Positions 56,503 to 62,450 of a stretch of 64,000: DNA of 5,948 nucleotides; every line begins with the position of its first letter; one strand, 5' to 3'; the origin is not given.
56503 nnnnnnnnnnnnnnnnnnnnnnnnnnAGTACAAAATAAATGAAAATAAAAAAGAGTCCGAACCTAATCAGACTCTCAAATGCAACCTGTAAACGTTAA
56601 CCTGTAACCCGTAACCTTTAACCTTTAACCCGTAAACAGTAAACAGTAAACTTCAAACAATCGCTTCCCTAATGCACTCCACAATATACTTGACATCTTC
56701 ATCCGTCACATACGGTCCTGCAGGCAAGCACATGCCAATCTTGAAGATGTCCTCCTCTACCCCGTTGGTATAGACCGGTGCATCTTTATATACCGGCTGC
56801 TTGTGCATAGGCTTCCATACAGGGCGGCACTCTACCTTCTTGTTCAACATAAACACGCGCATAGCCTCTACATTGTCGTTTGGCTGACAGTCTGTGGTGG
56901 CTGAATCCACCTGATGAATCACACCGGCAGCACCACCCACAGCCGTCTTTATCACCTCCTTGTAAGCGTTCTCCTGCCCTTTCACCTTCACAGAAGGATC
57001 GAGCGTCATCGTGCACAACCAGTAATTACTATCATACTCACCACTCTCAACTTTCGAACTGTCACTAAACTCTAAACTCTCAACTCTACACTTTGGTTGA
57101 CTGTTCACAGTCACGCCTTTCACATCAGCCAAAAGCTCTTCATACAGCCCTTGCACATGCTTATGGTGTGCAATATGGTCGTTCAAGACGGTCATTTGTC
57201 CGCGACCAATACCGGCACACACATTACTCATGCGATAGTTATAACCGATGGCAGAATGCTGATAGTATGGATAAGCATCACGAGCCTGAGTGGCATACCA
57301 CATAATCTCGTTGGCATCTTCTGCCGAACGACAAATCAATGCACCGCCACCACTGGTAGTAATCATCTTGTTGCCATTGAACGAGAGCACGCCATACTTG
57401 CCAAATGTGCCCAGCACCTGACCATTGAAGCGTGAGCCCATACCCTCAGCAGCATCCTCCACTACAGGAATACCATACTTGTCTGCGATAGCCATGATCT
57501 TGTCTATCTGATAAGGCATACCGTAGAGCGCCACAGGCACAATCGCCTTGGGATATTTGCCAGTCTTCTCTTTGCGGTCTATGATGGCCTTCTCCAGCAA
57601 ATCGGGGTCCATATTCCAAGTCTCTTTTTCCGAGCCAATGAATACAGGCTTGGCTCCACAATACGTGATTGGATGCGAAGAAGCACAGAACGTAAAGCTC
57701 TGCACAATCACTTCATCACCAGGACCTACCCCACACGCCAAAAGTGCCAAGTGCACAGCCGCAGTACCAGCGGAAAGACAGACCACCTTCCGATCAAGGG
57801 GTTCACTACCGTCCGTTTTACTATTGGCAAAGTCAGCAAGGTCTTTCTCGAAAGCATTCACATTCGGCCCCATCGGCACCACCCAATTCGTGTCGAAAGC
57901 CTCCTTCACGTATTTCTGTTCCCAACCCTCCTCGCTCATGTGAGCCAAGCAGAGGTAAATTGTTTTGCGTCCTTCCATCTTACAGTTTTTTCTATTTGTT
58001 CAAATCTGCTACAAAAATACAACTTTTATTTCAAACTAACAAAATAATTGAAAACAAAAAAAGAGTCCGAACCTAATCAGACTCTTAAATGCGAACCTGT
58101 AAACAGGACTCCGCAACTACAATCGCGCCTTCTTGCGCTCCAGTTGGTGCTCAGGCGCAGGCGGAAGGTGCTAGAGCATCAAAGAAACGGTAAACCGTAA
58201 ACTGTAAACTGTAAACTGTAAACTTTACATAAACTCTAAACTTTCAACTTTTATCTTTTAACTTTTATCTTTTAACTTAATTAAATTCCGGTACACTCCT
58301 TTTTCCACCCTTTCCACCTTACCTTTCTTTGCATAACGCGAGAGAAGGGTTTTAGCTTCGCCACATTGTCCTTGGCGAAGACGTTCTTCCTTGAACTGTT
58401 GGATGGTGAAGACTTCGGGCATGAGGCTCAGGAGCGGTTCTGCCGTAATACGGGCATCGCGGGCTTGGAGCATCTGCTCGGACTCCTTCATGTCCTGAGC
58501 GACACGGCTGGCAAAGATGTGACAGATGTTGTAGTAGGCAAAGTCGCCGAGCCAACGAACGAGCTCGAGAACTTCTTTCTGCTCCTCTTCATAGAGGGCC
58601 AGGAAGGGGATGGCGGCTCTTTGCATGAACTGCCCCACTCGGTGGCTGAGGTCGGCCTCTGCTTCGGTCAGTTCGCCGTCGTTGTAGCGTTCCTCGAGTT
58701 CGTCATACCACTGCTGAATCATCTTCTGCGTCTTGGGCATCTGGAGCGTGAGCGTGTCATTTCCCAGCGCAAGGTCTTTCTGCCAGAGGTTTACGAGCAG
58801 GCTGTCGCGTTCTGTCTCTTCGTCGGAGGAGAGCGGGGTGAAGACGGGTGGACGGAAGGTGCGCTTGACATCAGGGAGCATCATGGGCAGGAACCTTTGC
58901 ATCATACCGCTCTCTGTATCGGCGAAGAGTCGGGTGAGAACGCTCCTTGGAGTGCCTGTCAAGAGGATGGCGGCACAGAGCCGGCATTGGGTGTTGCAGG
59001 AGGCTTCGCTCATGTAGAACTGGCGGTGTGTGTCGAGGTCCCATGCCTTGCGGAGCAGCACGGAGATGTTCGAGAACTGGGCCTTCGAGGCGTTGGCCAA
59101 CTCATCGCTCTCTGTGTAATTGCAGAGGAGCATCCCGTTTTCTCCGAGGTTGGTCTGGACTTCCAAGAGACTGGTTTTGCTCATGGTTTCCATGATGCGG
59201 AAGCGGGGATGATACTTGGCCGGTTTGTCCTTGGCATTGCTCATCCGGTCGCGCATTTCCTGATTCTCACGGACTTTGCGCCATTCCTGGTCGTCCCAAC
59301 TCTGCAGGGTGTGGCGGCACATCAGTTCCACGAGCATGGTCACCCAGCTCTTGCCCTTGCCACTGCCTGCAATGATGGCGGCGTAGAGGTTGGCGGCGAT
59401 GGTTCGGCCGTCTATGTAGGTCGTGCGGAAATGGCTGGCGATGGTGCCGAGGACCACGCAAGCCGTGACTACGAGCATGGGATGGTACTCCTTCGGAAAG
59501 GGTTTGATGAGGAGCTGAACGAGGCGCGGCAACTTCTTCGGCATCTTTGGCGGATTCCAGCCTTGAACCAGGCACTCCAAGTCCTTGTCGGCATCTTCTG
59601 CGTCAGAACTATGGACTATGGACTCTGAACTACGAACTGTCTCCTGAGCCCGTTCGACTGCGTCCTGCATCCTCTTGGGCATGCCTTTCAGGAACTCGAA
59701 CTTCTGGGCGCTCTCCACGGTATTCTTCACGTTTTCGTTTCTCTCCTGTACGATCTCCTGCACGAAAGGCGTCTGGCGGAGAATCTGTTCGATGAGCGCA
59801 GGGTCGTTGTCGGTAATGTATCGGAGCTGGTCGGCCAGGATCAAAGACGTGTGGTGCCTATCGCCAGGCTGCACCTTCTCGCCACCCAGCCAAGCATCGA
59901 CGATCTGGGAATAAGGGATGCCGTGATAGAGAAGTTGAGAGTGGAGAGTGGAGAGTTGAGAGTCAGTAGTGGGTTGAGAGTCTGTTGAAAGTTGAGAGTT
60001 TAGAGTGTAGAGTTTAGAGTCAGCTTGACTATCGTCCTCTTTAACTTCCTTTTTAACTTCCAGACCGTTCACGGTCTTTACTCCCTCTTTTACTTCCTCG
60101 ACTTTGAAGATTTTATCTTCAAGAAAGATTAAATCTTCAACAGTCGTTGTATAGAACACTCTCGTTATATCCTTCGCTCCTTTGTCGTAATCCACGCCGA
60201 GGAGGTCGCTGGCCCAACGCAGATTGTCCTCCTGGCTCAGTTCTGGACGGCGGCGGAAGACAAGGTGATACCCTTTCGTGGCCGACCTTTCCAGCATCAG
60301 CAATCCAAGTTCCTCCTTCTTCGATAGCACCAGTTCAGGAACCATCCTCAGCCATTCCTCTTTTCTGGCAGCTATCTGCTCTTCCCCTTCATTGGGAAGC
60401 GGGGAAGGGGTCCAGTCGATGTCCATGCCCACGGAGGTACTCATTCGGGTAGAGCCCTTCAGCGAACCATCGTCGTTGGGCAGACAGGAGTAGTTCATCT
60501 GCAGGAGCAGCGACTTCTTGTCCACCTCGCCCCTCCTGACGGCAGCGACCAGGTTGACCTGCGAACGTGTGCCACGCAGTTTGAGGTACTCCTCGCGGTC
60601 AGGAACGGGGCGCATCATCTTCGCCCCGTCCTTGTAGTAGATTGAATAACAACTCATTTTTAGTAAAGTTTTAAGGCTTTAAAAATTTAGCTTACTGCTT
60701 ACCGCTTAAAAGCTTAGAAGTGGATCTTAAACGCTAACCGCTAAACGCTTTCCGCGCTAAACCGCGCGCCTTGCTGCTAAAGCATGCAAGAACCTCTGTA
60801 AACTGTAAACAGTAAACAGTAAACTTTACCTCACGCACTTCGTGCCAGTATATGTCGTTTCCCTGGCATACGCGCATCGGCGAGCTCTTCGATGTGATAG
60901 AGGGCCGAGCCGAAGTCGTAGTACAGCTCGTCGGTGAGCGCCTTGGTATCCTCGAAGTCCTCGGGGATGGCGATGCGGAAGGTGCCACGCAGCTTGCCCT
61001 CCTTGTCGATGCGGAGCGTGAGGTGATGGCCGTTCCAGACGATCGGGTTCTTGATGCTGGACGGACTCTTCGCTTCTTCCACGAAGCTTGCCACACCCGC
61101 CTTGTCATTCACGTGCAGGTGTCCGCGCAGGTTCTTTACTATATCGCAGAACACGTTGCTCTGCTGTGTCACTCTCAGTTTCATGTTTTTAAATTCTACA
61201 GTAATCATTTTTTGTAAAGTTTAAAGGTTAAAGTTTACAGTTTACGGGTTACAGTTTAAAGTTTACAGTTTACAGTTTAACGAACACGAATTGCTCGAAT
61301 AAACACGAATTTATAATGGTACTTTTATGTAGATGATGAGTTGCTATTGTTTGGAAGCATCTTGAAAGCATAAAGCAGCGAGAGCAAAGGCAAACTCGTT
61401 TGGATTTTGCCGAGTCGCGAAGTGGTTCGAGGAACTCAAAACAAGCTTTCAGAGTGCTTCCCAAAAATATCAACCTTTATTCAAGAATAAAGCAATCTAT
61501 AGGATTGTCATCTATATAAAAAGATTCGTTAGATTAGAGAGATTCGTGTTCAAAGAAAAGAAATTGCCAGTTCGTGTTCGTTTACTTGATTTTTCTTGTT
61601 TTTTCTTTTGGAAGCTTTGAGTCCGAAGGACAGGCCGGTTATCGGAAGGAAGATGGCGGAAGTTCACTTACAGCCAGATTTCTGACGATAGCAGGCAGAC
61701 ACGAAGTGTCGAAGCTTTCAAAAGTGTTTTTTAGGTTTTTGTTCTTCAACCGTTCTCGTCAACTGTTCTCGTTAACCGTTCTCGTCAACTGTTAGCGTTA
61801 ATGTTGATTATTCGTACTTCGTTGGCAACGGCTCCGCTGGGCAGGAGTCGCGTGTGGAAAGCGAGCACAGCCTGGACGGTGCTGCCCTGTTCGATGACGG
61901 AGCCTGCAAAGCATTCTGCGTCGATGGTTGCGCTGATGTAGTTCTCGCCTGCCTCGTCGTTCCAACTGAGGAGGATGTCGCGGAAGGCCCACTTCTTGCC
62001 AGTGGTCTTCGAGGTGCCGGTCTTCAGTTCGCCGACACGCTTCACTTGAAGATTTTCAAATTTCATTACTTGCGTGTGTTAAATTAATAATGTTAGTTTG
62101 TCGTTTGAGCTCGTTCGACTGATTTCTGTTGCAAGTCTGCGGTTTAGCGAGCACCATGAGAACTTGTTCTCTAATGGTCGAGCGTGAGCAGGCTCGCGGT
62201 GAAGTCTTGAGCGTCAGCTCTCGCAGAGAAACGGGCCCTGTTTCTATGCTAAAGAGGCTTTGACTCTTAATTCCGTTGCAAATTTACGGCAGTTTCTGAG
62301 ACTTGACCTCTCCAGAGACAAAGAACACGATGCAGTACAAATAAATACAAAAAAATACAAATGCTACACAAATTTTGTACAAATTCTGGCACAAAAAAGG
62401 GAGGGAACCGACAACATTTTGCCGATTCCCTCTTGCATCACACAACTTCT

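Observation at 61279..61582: Candidate invertible promoter between the DUF3127 gene and the primase-like operon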

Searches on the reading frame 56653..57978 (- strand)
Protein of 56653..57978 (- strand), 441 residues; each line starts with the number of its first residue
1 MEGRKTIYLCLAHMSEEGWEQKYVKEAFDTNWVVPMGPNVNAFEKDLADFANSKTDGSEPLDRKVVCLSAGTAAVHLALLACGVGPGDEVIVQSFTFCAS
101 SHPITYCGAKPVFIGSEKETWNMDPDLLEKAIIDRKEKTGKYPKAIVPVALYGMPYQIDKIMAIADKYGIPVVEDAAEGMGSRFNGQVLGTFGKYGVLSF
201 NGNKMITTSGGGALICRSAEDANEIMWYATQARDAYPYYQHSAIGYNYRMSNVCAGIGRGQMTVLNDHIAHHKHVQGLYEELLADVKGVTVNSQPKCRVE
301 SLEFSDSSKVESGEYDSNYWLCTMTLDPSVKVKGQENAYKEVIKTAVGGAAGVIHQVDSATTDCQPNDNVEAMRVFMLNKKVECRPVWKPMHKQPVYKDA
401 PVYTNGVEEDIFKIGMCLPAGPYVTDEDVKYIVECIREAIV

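Call 7: search_protein_families(library=pfam, proteins=[window:56653-57978:-])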
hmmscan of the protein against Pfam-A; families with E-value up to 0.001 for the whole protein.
window:56653-57978:- (441 aa): 4 families
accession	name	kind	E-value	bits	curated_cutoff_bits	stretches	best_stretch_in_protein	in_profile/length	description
PF01041.23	DegT_DnrJ_EryC1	-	3e-82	277.2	19.8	2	20-294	7-266/360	DegT/DnrJ/EryC1/StrS aminotransferase family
PF00155.27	Aminotran_1_2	-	4.4e-09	36.4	19.7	1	41-138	45-143/361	Aminotransferase class I and II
PF01276.26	OKR_DC_1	-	0.00037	19.8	27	1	69-185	88-213/417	Orn/Lys/Arg decarboxylase, major domain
PF00266.25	Aminotran_5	-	0.00044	19.8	21.5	1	62-219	61-216/371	Aminotransferase class-V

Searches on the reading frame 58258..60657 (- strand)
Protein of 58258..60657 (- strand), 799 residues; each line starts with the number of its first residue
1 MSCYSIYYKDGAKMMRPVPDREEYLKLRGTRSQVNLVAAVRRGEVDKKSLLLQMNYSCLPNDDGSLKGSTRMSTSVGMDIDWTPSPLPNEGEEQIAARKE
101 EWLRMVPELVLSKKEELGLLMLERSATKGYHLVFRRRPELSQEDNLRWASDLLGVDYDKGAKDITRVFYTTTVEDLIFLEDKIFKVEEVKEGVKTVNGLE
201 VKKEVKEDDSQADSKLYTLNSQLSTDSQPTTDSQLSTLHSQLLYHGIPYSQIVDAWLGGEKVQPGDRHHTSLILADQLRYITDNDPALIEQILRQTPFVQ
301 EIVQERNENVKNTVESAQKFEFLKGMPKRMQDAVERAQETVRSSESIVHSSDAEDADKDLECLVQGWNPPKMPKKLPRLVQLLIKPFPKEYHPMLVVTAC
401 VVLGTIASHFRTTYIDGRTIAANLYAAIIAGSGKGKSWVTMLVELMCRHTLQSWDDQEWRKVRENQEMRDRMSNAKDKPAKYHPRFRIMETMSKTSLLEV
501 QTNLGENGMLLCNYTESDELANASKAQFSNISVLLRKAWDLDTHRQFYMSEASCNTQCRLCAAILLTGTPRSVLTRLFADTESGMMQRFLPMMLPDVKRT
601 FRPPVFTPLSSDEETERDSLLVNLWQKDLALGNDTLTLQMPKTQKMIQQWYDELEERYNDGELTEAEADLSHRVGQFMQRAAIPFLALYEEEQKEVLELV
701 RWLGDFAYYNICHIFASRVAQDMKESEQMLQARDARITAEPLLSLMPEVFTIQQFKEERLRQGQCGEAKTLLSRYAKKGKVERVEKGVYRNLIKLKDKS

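Call 7: search_protein_families(library=pfam, proteins=[window:58258-60657:-])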
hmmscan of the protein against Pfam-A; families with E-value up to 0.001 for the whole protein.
window:58258-60657:- (799 aa): 2 families
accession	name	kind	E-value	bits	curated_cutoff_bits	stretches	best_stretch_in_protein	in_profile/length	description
PF13148.11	DUF3987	-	2.4e-11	43.9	27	1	393-682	5-324/364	Protein of unknown function (DUF3987)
PF13338.12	AbiEi_4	-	0.00041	20.8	25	0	768-790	25-47/49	Transcriptional regulator, AbiEi antitoxin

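Call 74: search_protein_families(library=phrogs, proteins=[window:58258-60657:-], max_evalue=0.001)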
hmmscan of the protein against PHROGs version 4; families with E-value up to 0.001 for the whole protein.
window:58258-60657:- (799 aa): 1 family
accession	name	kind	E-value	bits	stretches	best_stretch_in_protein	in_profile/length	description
phrog_2135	-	DNA, RNA and nucleotide metabolism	0.00042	19.7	1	375-445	12-84/713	DNA primase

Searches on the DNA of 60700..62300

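Call 5: search_rna_families(source=window, start=60700, end=62300, threshold=evalue, max_evalue=10, show_alignments=2)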
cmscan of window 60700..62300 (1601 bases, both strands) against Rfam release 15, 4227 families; matches with E-value up to 10: 3.
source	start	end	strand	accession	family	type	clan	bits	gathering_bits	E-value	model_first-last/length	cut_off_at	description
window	61706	61749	-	RF01363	CRISPR-DR50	Gene; CRISPR;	-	24.1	47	0.72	1-46/46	no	CRISPR RNA direct repeat element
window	61301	61463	-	RF02815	Lig_thermometer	Cis-reg; thermoregulator;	-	21.6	51.5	2.7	1-205/205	no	Lig 5' UTR thermometer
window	61182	61258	-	RF03100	RAGATH-27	Gene; sRNA;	-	20.8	76.1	6.6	1-86/86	no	RAGATH-27 RNA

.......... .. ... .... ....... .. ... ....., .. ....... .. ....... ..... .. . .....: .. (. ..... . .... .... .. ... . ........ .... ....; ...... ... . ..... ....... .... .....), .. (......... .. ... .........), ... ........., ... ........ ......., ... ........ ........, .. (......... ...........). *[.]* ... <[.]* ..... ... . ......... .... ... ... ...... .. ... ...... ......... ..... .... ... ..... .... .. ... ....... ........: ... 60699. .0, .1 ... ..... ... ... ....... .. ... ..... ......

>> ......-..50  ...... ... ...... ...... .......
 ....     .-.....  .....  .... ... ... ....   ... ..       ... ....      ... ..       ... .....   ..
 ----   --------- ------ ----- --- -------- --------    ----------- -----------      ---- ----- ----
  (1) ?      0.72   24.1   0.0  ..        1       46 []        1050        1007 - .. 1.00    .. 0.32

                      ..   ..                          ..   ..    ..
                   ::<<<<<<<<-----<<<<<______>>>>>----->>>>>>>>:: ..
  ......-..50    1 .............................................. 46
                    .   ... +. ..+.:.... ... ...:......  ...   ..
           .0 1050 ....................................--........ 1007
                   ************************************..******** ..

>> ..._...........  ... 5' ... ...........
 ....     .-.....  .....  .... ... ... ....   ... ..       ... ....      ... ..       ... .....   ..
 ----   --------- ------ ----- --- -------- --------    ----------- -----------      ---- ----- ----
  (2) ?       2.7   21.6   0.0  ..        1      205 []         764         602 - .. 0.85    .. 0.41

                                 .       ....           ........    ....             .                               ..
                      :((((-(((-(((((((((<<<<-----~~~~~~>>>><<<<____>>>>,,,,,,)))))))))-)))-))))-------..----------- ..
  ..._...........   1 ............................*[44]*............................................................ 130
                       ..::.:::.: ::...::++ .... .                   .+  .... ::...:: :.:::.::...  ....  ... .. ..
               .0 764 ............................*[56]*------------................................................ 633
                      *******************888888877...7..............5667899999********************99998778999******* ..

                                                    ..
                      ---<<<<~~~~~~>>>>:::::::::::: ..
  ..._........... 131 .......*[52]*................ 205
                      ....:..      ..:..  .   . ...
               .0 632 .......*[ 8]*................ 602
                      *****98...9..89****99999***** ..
